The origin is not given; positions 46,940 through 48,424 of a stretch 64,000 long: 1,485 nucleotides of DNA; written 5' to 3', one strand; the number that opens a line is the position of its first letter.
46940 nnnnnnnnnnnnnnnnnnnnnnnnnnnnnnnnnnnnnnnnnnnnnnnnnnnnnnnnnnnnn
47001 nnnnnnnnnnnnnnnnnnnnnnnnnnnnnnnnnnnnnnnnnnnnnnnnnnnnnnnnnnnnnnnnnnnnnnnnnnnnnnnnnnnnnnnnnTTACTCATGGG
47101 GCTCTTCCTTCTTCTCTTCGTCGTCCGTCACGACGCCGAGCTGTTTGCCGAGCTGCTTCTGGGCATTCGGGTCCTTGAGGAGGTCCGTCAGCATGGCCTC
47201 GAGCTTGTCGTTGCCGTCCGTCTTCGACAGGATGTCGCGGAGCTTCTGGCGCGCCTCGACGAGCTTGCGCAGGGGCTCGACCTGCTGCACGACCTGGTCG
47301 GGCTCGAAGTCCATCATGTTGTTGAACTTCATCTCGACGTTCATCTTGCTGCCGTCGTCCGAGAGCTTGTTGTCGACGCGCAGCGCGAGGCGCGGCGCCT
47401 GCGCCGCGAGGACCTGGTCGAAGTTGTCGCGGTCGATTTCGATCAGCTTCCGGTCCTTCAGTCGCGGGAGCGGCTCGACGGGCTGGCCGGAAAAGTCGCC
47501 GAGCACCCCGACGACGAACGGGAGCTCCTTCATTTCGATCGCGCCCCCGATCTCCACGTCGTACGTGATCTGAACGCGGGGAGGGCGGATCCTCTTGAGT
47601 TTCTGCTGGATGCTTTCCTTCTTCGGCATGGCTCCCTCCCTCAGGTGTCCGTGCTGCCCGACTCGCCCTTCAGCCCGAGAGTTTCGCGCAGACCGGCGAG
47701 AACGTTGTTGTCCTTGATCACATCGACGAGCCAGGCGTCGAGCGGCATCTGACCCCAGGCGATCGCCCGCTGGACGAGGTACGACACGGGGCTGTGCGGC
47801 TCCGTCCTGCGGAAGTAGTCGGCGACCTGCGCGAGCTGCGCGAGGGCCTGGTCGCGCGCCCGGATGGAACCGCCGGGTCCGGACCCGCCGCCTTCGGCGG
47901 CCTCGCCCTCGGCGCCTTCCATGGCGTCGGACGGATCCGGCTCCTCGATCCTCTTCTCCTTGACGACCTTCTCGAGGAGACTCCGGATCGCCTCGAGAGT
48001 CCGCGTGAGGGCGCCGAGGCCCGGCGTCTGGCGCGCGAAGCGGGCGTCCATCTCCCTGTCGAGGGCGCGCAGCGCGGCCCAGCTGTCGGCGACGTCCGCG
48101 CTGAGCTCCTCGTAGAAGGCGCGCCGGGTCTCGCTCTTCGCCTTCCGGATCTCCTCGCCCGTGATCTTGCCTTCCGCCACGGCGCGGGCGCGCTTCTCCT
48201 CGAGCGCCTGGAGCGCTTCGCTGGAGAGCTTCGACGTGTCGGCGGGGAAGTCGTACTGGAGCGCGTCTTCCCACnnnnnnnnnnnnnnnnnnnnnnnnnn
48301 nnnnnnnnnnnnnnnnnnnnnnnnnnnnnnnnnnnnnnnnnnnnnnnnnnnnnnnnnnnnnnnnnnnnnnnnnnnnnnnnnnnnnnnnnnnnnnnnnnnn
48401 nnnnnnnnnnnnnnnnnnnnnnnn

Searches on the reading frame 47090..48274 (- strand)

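Call 19: search_protein_families(library=pfam, proteins=[window:47090-48274:-], max_evalue=0.001)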
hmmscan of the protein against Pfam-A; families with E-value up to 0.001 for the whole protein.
window:47090-48274:- (394 aa): 1 family
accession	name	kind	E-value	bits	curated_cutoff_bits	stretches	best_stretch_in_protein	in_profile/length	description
PF05591.17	T6SS_VipA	-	4.8e-59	199.1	24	1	227-379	2-154/155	Type VI secretion system, VipA, VC_A0107 or Hcp2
